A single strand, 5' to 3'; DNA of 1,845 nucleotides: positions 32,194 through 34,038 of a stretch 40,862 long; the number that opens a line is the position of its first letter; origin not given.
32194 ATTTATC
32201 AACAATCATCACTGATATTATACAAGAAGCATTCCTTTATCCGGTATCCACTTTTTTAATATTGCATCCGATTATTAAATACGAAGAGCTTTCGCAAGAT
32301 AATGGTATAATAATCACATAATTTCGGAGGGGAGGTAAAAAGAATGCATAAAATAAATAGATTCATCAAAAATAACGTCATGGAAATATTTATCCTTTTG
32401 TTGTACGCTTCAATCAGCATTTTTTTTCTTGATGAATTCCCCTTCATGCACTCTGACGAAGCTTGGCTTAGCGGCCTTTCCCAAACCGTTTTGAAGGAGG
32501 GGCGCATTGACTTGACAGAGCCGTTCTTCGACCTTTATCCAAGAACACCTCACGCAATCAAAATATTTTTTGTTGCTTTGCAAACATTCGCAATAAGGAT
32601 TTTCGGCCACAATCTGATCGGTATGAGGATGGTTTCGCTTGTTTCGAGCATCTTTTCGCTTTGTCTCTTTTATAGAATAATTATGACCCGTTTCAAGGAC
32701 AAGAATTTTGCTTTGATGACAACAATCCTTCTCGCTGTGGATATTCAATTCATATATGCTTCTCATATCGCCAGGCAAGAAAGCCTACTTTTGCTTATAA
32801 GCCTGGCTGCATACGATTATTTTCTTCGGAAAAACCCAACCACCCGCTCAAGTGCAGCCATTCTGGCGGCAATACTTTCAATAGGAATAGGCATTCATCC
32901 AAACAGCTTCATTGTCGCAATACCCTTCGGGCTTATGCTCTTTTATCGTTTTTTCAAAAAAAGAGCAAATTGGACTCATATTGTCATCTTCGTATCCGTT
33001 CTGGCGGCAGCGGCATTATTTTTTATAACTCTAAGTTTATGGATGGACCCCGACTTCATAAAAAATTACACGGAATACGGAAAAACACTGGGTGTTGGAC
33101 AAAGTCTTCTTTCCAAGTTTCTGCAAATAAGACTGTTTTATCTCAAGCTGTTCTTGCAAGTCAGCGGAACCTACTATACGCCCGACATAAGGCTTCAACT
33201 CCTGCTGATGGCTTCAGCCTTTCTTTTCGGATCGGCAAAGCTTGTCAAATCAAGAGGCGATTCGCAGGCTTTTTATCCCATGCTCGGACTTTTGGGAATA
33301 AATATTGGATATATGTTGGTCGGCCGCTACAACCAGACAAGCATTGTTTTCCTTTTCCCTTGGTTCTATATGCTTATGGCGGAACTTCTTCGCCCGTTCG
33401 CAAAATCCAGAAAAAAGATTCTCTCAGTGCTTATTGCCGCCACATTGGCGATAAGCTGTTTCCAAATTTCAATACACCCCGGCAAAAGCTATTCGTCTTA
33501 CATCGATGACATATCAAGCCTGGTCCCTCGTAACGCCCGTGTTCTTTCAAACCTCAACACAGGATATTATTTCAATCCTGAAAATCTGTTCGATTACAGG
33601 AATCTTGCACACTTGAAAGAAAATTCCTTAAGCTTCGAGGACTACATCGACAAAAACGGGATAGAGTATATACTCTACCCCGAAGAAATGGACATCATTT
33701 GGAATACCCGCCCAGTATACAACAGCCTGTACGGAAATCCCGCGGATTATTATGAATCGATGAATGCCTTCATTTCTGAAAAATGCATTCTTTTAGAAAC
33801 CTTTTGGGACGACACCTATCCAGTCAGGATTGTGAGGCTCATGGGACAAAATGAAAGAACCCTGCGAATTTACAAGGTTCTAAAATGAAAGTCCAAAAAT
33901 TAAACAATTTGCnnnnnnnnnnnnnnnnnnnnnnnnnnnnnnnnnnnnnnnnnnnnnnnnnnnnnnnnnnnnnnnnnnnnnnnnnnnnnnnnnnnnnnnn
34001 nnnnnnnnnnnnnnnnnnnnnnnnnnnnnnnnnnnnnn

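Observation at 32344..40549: Candidate new surface-glycosylation system: Arn/Gtr-like GT2 + GT-C pair fed by a dTDP-4-amino-4,6-dideoxyhexose pathway, with an ATP-grasp ligase and an ABC importer built into the operon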

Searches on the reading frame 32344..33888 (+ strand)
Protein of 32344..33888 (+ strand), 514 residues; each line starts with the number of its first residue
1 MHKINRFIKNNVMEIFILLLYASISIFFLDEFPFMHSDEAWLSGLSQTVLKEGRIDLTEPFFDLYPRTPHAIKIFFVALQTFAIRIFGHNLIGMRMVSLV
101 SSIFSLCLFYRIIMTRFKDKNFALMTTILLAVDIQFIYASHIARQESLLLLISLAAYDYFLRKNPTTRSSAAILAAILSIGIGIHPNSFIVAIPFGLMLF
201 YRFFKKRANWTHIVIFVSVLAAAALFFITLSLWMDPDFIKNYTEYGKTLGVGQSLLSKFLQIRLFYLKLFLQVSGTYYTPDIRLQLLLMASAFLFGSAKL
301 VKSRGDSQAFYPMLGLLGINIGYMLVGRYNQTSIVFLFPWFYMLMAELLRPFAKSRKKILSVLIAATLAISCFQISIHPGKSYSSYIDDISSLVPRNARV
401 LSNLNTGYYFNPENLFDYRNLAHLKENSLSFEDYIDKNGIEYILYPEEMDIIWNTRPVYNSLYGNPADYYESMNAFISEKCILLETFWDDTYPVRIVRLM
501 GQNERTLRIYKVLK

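Call 3: search_protein_families(library=pfam, proteins=[window:32344-33888:+], max_evalue=0.01)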
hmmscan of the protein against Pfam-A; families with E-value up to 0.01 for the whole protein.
window:32344-33888:+ (514 aa): 2 families
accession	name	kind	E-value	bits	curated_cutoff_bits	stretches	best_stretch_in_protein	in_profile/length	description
PF13231.12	PMT_2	-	1.9e-09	38.4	26.1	1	76-233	6-160/160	Dolichyl-phosphate-mannose-protein mannosyltransferase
PF02366.24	PMT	-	6.6e-07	29.6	22.7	1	87-233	78-231/245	Dolichyl-phosphate-mannose-protein mannosyltransferase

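Call 4: search_protein_families(library=ncbifam, proteins=[window:32344-33888:+], max_evalue=0.01)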
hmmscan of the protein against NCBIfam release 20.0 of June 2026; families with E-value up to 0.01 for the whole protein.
window:32344-33888:+ (514 aa): 2 families
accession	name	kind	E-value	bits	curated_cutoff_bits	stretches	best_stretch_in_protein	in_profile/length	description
NF009784.2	PRK13279.1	equivalog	4.4e-06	25.6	567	1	82-224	71-217/539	lipid IV(A) 4-amino-4-deoxy-L-arabinosyltransferase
TIGR03663.1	TIGR03663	subfamily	0.0001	21.5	126.25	1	15-207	4-186/435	flippase activity-associated protein Agl23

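Call 23: search_solved_structures(query=window:32344-33888:+, max_evalue=1)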
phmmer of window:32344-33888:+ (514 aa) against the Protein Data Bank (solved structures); distinct sequences matched with E-value up to 1: 2.
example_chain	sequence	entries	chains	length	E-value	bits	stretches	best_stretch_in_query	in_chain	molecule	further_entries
6o2m_A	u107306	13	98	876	0.52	12.2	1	356-434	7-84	ADP-ribosyltransferase binding component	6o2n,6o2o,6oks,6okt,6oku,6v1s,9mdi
6okr_A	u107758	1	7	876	0.52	12.2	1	356-434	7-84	ADP-ribosyltransferase binding component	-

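Call 31: find_homologous_proteins(query=window:32344-33888:+, max_evalue=0.001)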
Query window:32344-33888:+ (514 aa): 499 proteins with E <= 0.001 among 8000 candidates; the best 120 are listed.
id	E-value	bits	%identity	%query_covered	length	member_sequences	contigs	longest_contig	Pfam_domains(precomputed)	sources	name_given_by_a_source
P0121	9.8e-288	973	84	100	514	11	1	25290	PF02366.25,PF13231.13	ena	-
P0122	6.8e-283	957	84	100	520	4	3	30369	PF02366.25,PF13231.13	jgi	-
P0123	1.2e-250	851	74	100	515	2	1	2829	PF13231.13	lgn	-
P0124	4.4e-247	839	73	100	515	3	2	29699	PF13231.13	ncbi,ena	-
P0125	4.3e-242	822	72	100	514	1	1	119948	PF13231.13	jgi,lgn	jgi:hypothetical protein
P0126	3.1e-229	780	68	100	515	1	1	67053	PF02366.25,PF13231.13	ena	-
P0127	4.9e-205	700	63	100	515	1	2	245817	PF13231.13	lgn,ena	-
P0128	6.2e-191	654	59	96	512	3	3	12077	PF02366.25,PF13231.13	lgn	-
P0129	2.9e-135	470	45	99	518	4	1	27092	PF02366.25,PF13231.13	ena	-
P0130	3.4e-134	466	47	95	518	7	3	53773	PF02366.25,PF13231.13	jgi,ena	-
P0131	4.6e-134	466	47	96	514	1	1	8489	PF13231.13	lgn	-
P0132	8.4e-132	459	47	97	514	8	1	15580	PF13231.13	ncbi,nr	ncbi:MAG TPA: glycosyltransferase family 39 protein [Halanaerobiales bacterium]|nr:glycosyltransfera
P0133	3.9e-130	453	44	98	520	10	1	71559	PF13231.13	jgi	-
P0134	7.6e-130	452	46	94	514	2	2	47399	PF13231.13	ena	-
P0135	9.1e-130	452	46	96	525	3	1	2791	-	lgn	-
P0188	1.7e-122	428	44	96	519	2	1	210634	PF13231.13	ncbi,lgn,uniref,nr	ncbi:ArnT family glycosyltransferase [Geosporobacter ferrireducens]|uniref:ArnT family glycosyltrans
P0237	1.3e-119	418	41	99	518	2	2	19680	PF02366.25,PF13231.13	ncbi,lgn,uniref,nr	ncbi:phospholipid carrier-dependent glycosyltransferase [Clostridiisalibacter paucivorans]|uniref:ph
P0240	5.1e-119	416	41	97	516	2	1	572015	PF13231.13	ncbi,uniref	ncbi:hypothetical protein SH2C18_11580 [Clostridium sediminicola]|uniref:ArnT family glycosyltransfe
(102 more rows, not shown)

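Call 42: predict_structure(alignment_id=A1)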
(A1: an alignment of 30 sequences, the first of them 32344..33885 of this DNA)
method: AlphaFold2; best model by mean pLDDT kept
length: 514 residues; sequences in the alignment: 30
mean_pLDDT: 85.1   pTM: 0.87
mean pLDDT of the five models: 85.1, 85.1, 82.0, 81.8, 81.0
residues with pLDDT >= 90: 201; 70-90: 266; 50-70: 43; < 50: 4
segments of 3 or more residues with pLDDT < 50: 63-66
pLDDT, mean of each block of 10 residues (from residue 1): 86 91 84 72 81 71 52 77 88 89 96 93 94 87 84 96 88 95 83 95 91 96 91 83 73 84 86 69 90 87 71 94 83 90 92 88 88 66 86 94 86 82 76 91 92 81 73 93 93 78 89 91
secondary structure, 60 per line:
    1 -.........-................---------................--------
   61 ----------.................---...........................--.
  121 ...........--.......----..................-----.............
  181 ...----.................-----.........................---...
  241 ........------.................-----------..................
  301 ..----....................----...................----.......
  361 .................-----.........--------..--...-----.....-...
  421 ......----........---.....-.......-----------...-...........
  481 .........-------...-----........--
elements in order: H2-10 H12-27 H37-52 H71-87 H91-117 H120-131 H134-140 H145-162 H168-183 H188-204 H210-234 H238-248 H255-271 H283-302 H307-326 H331-349 H354-377 H383-391 H418-426 H431-438 E442-446 H448-454 H470-480 E481-489 E505-512

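Call 46: fold_search(model_id=the predicted structure, library=pdb)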
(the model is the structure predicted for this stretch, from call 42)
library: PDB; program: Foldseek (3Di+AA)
matches with E <= 10: 332; with E <= 0.001: 26
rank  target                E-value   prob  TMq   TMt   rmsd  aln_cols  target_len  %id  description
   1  7oci_F                4.8e-08  1.00  0.54  0.46  11.6       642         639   10  Cryo-EM structure of yeast Ost6p containing oligosaccharyltransferase complex (released 2022-02-16)
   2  9s6t_A                9.0e-08  1.00  0.60  0.63   6.8       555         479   15  Ternary cryo-EM structure of chicken ALG12 with Dol25-PP-GlcNAc2Man7, Dol25-P-Man, and Fab (released 2026-03-18)
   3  8age_A                3.0e-07  1.00  0.56  0.47  10.5       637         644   10  Structure of yeast oligosaccharylransferase complex with acceptor peptide bound (released 2022-12-07)
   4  8b6l_I                3.1e-07  1.00  0.53  0.43  12.1       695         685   12  Subtomogram average of the human Sec61-TRAP-OSTA-translocon (released 2022-12-07)
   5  6ezn_F                3.7e-07  1.00  0.52  0.43  12.6       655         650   10  Cryo-EM structure of the yeast oligosaccharyltransferase (OST) complex (released 2018-01-17)
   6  8agb_A                5.6e-07  1.00  0.55  0.46  12.7       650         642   11  Structure of yeast oligosaccharylransferase complex with lipid-linked oligosaccharide bound (released 2022-12-07)
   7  8agc_A                1.1e-06  1.00  0.54  0.42  12.2       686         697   10  Structure of yeast oligosaccharylransferase complex with lipid-linked oligosaccharide and non-acceptor peptide bound (released 2022-12-07)
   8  3wak                  1.2e-06  1.00  0.53  0.35  11.7       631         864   12  Crystal structure of the Archaeoglobus fulgidus oligosaccharyltransferase (O29867_ARCFU) in the apo form (released 2013-10-30)
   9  9n9j_I                1.7e-06  1.00  0.56  0.43  11.8       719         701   12  Structure of a GRP94 folding intermediate engaged with a CCDC134- and FKBP11-bound secretory translocon (released 2025-11-19)
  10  7e9s_A                3.0e-06  1.00  0.52  0.34  10.9       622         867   12  Archaeal oligosaccharyltransferase AglB from Archaeoglobus fulgidus in complex with an inhibitory peptide and a dolich (released 2021-09-08)
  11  6s7o_A                3.0e-06  1.00  0.55  0.46  10.8       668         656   12  Cryo-EM structure of human oligosaccharyltransferase complex OST-A (released 2019-12-18)
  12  5f15                  3.2e-06  1.00  0.60  0.57   8.1       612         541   11  Crystal Structure of ArnT from Cupriavidus metallidurans bound to Undecaprenyl phosphate (released 2016-02-17)
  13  3waj                  6.8e-06  1.00  0.55  0.38  10.9       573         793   14  Crystal structure of the Archaeoglobus fulgidus oligosaccharyltransferase (O29867_ARCFU) complex with Zn and sulfate (released 2013-10-30)
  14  8pn9_A                6.8e-06  1.00  0.52  0.43  10.7       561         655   12  Structure of human oligosaccharyltransferase OST-A complex bound to NGI-1 (released 2024-05-08)
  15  6s7t_A                7.8e-06  1.00  0.59  0.46   8.7       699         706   10  Cryo-EM structure of human oligosaccharyltransferase complex OST-B (released 2019-12-18)
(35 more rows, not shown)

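Call 54: find_encoding_contigs(protein=P0188, flank=10000, max_places=1)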
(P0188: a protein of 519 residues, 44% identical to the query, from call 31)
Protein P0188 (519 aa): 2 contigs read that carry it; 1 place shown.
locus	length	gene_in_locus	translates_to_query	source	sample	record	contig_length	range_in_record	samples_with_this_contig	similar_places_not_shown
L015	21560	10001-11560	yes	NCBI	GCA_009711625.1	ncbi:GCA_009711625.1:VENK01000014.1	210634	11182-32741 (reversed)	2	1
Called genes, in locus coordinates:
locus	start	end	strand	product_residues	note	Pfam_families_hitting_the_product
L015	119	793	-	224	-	PF00702:Hydrolase, PF13419:HAD_2, PF13242:Hydrolase_like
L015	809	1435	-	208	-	PF19700:DUF6198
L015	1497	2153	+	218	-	PF00027:cNMP_binding, PF13545:HTH_Crp_2 (weak)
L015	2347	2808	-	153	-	PF03734:YkuD, PF01476:LysM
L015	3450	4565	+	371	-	PF01145:Band_7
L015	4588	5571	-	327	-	-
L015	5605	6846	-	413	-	-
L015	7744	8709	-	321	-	PF00581:Rhodanese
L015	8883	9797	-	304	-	PF00581:Rhodanese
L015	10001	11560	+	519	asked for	PF13231:PMT_2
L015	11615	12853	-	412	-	PF13535:ATP-grasp_4, PF18603:LAL_C2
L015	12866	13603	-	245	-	PF00535:Glycos_transf_2, PF10111:Glyco_tranf_2_2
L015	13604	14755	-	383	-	PF00266:Aminotran_5 (faint), PF01041:DegT_DnrJ_EryC1, PF00155:Aminotran_1_2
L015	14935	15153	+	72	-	PF01206:TusA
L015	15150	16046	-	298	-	PF00126:HTH_1, PF03466:LysR_substrate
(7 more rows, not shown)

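Call 55: find_encoding_contigs(protein=P0240, flank=10000, max_places=1)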
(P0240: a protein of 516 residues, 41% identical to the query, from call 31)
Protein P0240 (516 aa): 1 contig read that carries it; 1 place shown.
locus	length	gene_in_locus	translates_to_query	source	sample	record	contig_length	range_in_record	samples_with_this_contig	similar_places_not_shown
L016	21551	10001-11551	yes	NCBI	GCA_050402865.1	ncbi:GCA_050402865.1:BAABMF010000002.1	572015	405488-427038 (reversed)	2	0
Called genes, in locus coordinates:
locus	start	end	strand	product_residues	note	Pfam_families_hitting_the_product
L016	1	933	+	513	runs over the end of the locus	PF13205:Big_5 (weak), PF01832:Glucosaminidase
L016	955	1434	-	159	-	PF23750:RsgI_M (weak)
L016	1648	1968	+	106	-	PF00085:Thioredoxin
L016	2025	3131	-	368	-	PF00483:NTP_transferase, PF25084:LbH_EIF2B, PF25247:LbH_GLGC (weak), PF24894:Hexapep_GlmU, PF25087:GMPPB_C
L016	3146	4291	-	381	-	PF00483:NTP_transferase, PF07959:Fucose_pyrophosphorylase (faint), PF24894:Hexapep_GlmU, PF25084:LbH_EIF2B, PF25087:GMPPB_C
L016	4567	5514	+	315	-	PF19777:DUF6263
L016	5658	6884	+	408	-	PF05343:Peptidase_M42 (faint), PF01546:Peptidase_M20, PF07687:M20_dimer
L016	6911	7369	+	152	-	PF12641:Flavodoxin_3 (faint), PF12682:Flavodoxin_4, PF12724:Flavodoxin_5 (weak)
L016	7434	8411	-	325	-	PF00581:Rhodanese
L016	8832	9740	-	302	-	PF00581:Rhodanese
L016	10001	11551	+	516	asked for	PF13231:PMT_2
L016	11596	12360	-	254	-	PF00005:ABC_tran, PF02463:SMC_N (faint), PF13401:AAA_22 (faint), PF13304:AAA_21 (faint)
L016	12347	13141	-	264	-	PF00528:BPD_transp_1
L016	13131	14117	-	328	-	PF13379:NMT1_2 (faint)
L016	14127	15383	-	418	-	PF01071:GARS_A (weak), PF02222:ATP-grasp (faint), PF13535:ATP-grasp_4, PF18603:LAL_C2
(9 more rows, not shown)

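Call 56: find_encoding_contigs(protein=P0237, flank=10000, max_places=1)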
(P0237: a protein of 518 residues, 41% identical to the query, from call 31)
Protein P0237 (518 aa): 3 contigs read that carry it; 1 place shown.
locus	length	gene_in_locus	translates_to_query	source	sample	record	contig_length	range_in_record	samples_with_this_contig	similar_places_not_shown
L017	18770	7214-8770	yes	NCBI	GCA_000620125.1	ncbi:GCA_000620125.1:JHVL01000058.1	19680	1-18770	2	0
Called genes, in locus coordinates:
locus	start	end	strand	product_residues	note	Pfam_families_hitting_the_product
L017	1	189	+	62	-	?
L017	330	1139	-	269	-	PF00528:BPD_transp_1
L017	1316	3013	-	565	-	PF01266:DAO (faint), PF03486:HI0933_like (faint), PF07992:Pyr_redox_2, PF13450:NAD_binding_8 (faint), PF13738:Pyr_redox_3 (weak), PF00070:Pyr_redox, PF02852:Pyr_redox_dim, PF00581:Rhodanese, +1 more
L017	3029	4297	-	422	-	PF04143:Sulf_transp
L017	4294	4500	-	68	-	-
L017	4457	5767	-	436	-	PF04143:Sulf_transp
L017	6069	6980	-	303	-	PF00581:Rhodanese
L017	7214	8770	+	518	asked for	PF02366:PMT, PF13231:PMT_2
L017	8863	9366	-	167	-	PF01327:Pep_deformylase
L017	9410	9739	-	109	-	PF01588:tRNA_bind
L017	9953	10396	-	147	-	-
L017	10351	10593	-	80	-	-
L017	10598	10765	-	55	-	-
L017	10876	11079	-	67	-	-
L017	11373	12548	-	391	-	PF04295:GD_AH_second, PF20629:GD_AH_C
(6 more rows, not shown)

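Call 58: find_related_loci(query=A1, collection=metagenome_contigs, flank=10000)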
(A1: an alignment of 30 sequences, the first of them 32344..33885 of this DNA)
Query A1 (514 aa) in metagenome_contigs; peptide patterns used: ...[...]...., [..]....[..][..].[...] (x = any residue, [..] = any of these).
251 stretches matched a pattern; 172 encode a relative of the query (tblastn E <= 1e-3); the best 80 are kept; 80 distinct loci.
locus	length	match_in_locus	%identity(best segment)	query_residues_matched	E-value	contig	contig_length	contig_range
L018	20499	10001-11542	84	1-514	0e+0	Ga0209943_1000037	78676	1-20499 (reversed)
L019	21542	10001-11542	85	1-514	0e+0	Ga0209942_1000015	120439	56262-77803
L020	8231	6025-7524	47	17-513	5e-136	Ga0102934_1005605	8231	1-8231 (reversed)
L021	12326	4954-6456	44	17-514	4e-134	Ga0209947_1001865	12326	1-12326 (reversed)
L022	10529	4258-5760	44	17-514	4e-134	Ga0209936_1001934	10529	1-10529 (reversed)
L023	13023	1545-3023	47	25-514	7e-133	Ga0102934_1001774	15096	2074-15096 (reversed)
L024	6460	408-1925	43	15-514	2e-130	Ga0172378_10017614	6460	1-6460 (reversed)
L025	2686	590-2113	44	8-512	4e-137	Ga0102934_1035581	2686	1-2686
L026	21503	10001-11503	44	27-512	2e-128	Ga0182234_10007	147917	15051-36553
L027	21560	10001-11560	42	1-514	2e-127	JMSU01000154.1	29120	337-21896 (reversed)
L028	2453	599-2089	46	32-512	5e-132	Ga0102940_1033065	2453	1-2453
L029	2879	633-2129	46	31-512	1e-130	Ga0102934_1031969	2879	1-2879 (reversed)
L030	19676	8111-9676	44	5-512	3e-126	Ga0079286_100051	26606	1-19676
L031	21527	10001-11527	42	8-512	1e-124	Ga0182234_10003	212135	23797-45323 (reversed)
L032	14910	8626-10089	46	17-501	6e-124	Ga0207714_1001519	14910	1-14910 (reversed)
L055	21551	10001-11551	40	6-514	3e-114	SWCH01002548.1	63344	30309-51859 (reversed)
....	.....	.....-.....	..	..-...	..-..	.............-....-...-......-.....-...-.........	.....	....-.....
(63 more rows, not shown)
